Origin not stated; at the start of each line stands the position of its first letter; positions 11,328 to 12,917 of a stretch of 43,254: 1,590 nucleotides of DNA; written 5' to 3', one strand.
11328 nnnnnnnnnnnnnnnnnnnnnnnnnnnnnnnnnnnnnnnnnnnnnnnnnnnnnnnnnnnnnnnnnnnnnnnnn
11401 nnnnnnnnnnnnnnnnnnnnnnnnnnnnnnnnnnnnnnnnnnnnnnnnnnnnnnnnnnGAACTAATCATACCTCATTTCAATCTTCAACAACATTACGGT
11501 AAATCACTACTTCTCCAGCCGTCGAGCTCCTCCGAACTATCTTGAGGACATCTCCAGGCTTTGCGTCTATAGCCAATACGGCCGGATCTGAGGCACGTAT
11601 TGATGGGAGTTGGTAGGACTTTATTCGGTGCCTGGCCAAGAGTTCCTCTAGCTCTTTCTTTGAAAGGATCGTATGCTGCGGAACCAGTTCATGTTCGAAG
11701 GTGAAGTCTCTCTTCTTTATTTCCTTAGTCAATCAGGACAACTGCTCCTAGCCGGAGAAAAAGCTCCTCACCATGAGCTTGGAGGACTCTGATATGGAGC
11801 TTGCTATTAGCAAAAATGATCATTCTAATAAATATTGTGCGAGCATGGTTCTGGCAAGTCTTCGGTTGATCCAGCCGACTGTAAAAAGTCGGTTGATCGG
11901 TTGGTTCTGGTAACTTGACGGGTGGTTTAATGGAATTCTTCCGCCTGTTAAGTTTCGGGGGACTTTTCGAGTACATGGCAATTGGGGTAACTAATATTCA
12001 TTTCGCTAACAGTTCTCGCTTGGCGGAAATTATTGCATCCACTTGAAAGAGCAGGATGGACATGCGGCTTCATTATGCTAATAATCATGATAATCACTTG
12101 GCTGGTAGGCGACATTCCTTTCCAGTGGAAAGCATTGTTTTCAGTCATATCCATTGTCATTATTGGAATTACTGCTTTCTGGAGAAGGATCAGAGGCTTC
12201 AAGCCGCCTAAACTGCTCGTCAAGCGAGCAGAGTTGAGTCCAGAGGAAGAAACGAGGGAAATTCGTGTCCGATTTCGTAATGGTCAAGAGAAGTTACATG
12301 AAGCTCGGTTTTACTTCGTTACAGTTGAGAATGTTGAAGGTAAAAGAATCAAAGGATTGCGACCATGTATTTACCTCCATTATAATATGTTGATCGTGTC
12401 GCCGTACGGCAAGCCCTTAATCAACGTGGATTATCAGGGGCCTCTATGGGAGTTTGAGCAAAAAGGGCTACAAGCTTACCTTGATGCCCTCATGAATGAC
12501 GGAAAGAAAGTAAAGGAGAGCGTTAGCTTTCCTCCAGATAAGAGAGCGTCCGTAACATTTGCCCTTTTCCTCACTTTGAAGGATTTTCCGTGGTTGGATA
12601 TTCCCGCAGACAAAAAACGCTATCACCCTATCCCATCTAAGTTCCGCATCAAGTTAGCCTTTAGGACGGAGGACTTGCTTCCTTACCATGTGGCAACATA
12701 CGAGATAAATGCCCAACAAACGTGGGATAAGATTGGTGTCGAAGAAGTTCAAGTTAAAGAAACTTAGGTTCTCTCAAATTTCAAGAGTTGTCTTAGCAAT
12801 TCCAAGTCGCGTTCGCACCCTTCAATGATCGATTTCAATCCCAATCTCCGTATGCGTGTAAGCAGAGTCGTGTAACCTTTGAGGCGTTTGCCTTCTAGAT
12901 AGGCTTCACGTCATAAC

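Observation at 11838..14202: Transposase-less cargo cassette with 70-bp TIRs and a perfect 9-bp target-site duplication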

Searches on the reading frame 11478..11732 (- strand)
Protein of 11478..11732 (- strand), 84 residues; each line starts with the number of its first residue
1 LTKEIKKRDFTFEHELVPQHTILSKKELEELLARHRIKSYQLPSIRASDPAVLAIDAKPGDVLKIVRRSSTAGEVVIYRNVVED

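Call 6: search_protein_families(library=pfam, proteins=[window:11478-11732:-], max_evalue=1)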
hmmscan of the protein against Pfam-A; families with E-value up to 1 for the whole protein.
window:11478-11732:- (84 aa): 1 family
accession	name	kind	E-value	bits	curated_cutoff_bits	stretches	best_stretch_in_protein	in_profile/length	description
PF01191.24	RNA_pol_Rpb5_C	-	1.5e-27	95.6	23.5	1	13-81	5-73/73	RNA polymerase Rpb5, C-terminal domain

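Call 12: find_encoding_contigs(protein=window:11478-11732:-, flank=6000, max_places=10)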
Protein window:11478-11732:- (84 aa): 21 contigs read that carry it; 10 places shown.
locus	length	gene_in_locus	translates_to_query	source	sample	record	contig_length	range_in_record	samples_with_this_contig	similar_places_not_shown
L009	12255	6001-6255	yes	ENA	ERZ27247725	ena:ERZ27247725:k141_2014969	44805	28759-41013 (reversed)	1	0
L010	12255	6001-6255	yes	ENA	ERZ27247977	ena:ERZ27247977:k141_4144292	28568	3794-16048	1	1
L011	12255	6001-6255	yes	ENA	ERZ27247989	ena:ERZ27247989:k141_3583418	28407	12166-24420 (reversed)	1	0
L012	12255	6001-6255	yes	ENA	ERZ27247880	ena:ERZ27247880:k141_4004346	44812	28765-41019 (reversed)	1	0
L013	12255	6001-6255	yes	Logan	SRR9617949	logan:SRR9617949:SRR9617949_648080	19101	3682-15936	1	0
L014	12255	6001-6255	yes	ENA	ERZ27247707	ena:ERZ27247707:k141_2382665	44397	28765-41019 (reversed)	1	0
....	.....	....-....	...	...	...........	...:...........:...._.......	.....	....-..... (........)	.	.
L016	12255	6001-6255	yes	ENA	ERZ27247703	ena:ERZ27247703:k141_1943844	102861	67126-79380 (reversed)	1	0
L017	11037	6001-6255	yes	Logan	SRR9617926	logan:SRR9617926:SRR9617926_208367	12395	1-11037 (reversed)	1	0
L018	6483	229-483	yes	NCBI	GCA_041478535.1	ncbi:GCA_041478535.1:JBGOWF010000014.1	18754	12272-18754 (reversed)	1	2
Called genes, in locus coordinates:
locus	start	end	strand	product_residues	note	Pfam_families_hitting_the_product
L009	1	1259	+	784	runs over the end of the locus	PF13534:Fer4_17 (faint), PF03063:Prismane, PF14691:Fer4_20 (weak), PF13187:Fer4_9 (weak), PF13237:Fer4_10 (weak)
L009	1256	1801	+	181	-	PF02552:CO_dh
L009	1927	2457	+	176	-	PF06177:QueT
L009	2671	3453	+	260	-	-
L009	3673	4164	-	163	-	-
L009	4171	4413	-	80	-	-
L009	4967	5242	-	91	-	-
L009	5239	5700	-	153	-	-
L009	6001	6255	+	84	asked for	PF01191:RNA_pol_Rpb5_C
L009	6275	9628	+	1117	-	PF04563:RNA_pol_Rpb2_1, PF04561:RNA_pol_Rpb2_2, PF04565:RNA_pol_Rpb2_3, PF04566:RNA_pol_Rpb2_4, PF04567:RNA_pol_Rpb2_5, PF00562:RNA_pol_Rpb2_6, PF04560:RNA_pol_Rpb2_7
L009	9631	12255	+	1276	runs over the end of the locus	PF04997:RNA_pol_Rpb1_1, PF00623:RNA_pol_Rpb1_2, PF04983:RNA_pol_Rpb1_3, PF05000:RNA_pol_Rpb1_4, PF04998:RNA_pol_Rpb1_5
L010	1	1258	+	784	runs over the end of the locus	PF13534:Fer4_17 (faint), PF03063:Prismane, PF14691:Fer4_20 (weak), PF13187:Fer4_9 (weak), PF13237:Fer4_10 (weak)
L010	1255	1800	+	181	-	PF02552:CO_dh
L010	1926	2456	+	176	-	PF06177:QueT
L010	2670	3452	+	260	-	-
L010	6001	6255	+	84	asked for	PF01191:RNA_pol_Rpb5_C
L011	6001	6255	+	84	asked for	PF01191:RNA_pol_Rpb5_C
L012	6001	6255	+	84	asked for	PF01191:RNA_pol_Rpb5_C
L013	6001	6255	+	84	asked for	PF01191:RNA_pol_Rpb5_C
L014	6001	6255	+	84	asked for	PF01191:RNA_pol_Rpb5_C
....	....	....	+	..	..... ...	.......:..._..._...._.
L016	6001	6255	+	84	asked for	PF01191:RNA_pol_Rpb5_C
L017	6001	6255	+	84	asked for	PF01191:RNA_pol_Rpb5_C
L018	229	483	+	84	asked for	PF01191:RNA_pol_Rpb5_C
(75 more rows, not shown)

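Call 62: list_cluster_members(proteins=[window:11478-11732:-, window:14273-15055:-, window:13570-14061:+, window:8105-11458:-])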
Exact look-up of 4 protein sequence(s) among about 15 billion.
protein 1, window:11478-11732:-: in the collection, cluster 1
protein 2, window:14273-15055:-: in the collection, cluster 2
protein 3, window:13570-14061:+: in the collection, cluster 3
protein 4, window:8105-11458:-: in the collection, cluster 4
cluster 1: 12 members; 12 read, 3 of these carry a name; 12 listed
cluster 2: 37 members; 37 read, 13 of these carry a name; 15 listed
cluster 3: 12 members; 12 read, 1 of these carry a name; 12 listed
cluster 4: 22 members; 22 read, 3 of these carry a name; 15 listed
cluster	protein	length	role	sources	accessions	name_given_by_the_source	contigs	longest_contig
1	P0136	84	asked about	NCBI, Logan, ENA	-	-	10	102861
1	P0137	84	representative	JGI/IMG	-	DNA-directed RNA polymerase subunit H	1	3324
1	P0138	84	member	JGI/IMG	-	-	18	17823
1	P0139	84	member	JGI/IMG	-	DNA-directed RNA polymerase subunit H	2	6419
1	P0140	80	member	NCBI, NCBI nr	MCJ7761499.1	DNA-directed RNA polymerase subunit H [Candidatus Bathyarchaeota archaeon]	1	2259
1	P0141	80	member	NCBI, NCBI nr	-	-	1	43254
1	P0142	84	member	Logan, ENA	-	-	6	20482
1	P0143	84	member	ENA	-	-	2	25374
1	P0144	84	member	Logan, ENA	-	-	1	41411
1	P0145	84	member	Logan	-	-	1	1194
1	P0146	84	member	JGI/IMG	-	-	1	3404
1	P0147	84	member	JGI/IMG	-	-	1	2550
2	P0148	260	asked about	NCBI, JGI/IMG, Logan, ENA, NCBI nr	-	-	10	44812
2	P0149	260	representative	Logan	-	-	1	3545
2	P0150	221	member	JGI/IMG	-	hypothetical protein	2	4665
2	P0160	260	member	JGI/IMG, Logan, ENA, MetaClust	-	\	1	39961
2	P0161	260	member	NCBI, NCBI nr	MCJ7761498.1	hypothetical protein MUP59_10240 [Candidatus Bathyarchaeota archaeon] | hypothetical protein [Candidatus Bathyarchaeota archaeon]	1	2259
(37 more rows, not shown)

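Call 64: find_encoding_contigs(protein=P0161, flank=5000, max_places=5)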
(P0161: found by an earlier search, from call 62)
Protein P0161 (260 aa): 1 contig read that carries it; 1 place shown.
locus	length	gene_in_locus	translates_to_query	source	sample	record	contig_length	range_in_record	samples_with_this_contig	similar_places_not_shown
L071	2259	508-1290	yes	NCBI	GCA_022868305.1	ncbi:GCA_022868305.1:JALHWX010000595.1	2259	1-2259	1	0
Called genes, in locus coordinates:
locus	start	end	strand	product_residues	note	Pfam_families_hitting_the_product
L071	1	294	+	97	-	?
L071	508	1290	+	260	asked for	-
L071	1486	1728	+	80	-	PF01191:RNA_pol_Rpb5_C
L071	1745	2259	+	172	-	PF04563:RNA_pol_Rpb2_1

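Call 79: find_encoding_contigs(protein=P0160, flank=6000, max_places=6)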
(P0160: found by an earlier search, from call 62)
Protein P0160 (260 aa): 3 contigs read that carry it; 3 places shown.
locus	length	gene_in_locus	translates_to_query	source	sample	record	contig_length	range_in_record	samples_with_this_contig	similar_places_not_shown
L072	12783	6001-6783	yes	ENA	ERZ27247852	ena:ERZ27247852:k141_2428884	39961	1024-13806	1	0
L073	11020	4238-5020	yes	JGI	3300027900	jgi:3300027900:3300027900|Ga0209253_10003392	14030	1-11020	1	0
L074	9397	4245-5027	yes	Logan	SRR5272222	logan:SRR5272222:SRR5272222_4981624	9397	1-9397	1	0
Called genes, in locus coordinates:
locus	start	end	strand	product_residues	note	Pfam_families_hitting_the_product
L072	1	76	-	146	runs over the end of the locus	-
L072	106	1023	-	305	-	PF01398:JAB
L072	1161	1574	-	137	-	PF00293:NUDIX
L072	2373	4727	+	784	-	PF13534:Fer4_17 (faint), PF03063:Prismane, PF14691:Fer4_20 (weak), PF13187:Fer4_9 (weak), PF13237:Fer4_10 (weak)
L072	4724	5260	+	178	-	PF02552:CO_dh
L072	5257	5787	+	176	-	PF06177:QueT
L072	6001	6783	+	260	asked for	-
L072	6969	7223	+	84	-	PF01191:RNA_pol_Rpb5_C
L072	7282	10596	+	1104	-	PF04563:RNA_pol_Rpb2_1, PF04561:RNA_pol_Rpb2_2, PF04565:RNA_pol_Rpb2_3, PF04566:RNA_pol_Rpb2_4, PF04567:RNA_pol_Rpb2_5, PF00562:RNA_pol_Rpb2_6, PF04560:RNA_pol_Rpb2_7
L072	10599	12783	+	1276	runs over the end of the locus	PF04997:RNA_pol_Rpb1_1, PF00623:RNA_pol_Rpb1_2, PF04983:RNA_pol_Rpb1_3, PF05000:RNA_pol_Rpb1_4, PF04998:RNA_pol_Rpb1_5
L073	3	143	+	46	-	?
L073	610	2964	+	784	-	PF13534:Fer4_17 (faint), PF03063:Prismane, PF14691:Fer4_20 (weak), PF13187:Fer4_9 (weak), PF13237:Fer4_10 (weak)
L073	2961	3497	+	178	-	PF02552:CO_dh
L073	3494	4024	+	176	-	PF06177:QueT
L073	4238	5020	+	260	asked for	-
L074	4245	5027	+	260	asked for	-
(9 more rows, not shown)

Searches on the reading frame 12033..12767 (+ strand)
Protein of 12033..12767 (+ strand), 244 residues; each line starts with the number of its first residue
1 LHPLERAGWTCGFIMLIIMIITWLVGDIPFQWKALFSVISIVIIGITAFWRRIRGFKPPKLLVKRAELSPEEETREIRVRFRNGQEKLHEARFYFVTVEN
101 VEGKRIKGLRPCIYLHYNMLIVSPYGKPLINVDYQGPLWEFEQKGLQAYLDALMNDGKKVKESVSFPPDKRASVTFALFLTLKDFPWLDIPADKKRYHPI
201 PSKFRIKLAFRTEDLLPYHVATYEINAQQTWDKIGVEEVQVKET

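Call 6: search_protein_families(library=pfam, proteins=[window:12033-12767:+], max_evalue=1)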
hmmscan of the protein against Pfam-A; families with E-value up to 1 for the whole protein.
window:12033-12767:+ (244 aa): 0 families

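Call 9: find_encoding_contigs(protein=window:12033-12767:+, flank=10000, max_places=10)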
Protein window:12033-12767:+ (244 aa): no gene with exactly this product is on record in the collection.

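Call 16: search_protein_families(library=ncbifam, proteins=[window:12033-12767:+], max_evalue=1)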
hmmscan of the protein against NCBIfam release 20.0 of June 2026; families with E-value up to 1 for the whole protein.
window:12033-12767:+ (244 aa): 1 family
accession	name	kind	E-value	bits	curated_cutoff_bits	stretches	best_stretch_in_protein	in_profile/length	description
NF052278.1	AFWIR_fam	exception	0.016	15.5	60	1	14-61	30-76/96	AFWIR motif membrane protein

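Call 17: search_protein_families(library=phrogs, proteins=[window:12033-12767:+], max_evalue=1)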
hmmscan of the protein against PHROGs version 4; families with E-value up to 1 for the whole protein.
window:12033-12767:+ (244 aa): 0 families

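Call 18: search_protein_families(library=padloc, proteins=[window:12033-12767:+], max_evalue=1)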
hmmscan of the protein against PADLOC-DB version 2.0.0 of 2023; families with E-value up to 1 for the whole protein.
window:12033-12767:+ (244 aa): 0 families

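Call 33: find_homologous_proteins(query=window:12033-12767:+, max_evalue=0.001)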
Query window:12033-12767:+ (244 aa): 3 proteins with E <= 0.001 among 137 candidates.
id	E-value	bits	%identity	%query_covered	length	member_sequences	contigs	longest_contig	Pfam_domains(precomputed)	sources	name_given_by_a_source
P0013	4.5e-163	559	99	100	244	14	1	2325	-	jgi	-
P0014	1.9e-138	478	84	100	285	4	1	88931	-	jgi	-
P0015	1.3e-24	105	32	95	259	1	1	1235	-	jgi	jgi:hypothetical protein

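Call 34: find_encoding_contigs(protein=P0014, flank=10000, max_places=6)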
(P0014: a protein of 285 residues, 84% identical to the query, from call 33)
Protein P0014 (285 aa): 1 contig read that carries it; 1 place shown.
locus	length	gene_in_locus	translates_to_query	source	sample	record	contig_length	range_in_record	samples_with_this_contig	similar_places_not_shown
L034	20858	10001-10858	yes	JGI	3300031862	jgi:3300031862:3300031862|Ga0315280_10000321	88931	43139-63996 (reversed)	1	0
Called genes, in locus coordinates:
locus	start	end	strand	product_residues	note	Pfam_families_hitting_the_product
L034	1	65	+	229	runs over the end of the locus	PF00121:TIM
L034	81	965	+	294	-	PF01937:ARMT1-like_dom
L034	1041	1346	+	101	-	PF02416:TatA_B_E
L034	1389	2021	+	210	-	PF01128:IspD (weak), PF12804:NTP_transf_3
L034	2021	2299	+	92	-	-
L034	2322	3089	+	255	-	PF00902:TatC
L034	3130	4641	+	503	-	PF01943:Polysacc_synt, PF13440:Polysacc_synt_3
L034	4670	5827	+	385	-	-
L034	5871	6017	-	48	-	-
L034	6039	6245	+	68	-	-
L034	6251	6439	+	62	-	-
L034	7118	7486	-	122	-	PF02661:Fic (weak)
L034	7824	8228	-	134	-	-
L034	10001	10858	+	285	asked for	-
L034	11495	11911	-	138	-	PF24728:DUF7680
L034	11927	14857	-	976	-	PF04465:DUF499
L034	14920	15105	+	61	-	-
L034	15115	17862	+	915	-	PF06634:DUF1156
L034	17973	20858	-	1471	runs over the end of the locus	PF00176:SNF2-rel_dom, PF04851:ResIII, PF00271:Helicase_C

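Call 48: find_encoding_contigs(protein=P0015, flank=5000, max_places=5)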
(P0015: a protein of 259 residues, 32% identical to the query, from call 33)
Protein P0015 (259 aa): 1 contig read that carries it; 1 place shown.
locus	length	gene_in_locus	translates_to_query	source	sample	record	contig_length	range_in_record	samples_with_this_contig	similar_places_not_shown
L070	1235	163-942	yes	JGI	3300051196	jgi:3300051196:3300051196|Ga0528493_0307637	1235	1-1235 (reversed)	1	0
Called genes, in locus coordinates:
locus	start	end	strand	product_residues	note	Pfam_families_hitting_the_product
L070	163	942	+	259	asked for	-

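Call 68: predict_structure(alignment_id=A2)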
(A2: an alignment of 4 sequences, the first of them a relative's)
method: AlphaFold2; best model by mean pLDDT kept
length: 285 residues; sequences in the alignment: 4
mean_pLDDT: 56.6   pTM: 0.44
mean pLDDT of the five models: 56.6, 53.1, 44.4, 43.1, 41.5
residues with pLDDT >= 90: 0; 70-90: 37; 50-70: 176; < 50: 72
segments of 3 or more residues with pLDDT < 50: 1-5, 10-17, 44-47, 94-97, 154-161, 199-213, 228-242, 256-258, 283-285
pLDDT, mean of each block of 10 residues (from residue 1): 46 47 53 54 49 56 54 53 56 51 67 66 82 70 60 48 55 76 69 60 36 55 54 34 58 53 64 63 48
secondary structure, 60 per line:
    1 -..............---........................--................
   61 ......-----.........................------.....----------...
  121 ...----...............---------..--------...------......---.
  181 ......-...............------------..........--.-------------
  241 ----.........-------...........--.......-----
elements in order: H2-15 H19-42 H45-66 H72-96 E103-107 E118-123 E128-142 E162-164 E171-176 H180-186 H188-202 E215-224 E245-253 E261-271 E274-280

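Call 92: search_protein_representatives(alignment_id=A2)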
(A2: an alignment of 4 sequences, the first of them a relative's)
Query: 4 sequences, 256 profile positions. Proteins with E-value up to 0.001 (for the whole library): 104; up to 1e-10: 59; up to 1e-30: 8. The best 104 are listed.
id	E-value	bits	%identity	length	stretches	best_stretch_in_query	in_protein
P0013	5.9e-145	497.6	-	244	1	14-256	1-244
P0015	6.3e-116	402.4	-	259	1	1-256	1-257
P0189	6.7e-55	202.5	-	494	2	70-255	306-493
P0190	2.8e-46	174.2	-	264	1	19-254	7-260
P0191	1.3e-42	162.2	-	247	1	27-251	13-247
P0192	7.1e-41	156.5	-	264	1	30-251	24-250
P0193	7.3e-36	140.1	-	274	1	25-251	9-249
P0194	6.5e-33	130.4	-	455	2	61-252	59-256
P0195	4.3e-30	121.2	-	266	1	19-252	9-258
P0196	5.2e-30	120.9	-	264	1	53-255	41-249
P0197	2.0e-28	115.7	-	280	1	38-251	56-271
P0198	2.3e-28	115.5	-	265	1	70-254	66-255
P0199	1.1e-27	113.2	-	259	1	20-251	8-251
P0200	2.8e-27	112.0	-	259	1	28-247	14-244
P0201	3.0e-27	111.9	-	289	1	41-254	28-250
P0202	5.6e-25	104.4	-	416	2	70-251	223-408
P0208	4.1e-18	81.9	-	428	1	71-251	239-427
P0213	7.1e-17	77.9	-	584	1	64-253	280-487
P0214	1.4e-16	76.9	-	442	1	11-251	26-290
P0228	2.4e-13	66.3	-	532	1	70-249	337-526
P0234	1.6e-12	63.6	-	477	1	71-253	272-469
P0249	7.0e-10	54.9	-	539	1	72-253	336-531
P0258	7.5e-09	51.6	-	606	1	71-211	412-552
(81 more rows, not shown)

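Call 93: search_protein_families(library=pfam, proteins=[P0189, P0194, P0202, P0208, P0213, P0228, P0249, P0258, P0234, P0214], max_evalue=0.001)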
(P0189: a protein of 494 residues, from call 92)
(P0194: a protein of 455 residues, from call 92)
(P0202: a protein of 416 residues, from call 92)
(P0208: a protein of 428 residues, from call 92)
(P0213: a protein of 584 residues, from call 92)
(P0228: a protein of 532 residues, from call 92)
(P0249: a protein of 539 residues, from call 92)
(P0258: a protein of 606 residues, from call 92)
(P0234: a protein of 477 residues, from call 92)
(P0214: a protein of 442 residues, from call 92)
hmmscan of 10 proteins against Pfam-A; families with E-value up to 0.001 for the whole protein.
P0189 (494 aa): 0 families

P0194 (455 aa): 0 families

P0202 (416 aa): 0 families

P0208 (428 aa): 0 families

P0213 (584 aa): 1 family
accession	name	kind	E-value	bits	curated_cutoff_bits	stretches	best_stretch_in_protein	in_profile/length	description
PF13676.11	TIR_2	-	9.5e-07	29.8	28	1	12-135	1-111/122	TIR domain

P0228 (532 aa): 0 families

P0249 (539 aa): 0 families

P0258 (606 aa): 0 families

P0234 (477 aa): 2 families
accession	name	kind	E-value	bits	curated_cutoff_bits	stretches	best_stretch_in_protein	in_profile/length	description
PF13676.11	TIR_2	-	9e-20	71.8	28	1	127-221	2-95/122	TIR domain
PF01582.25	TIR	-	2.6e-10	40.8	21.3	1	125-226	3-105/179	TIR domain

P0214 (442 aa): 0 families
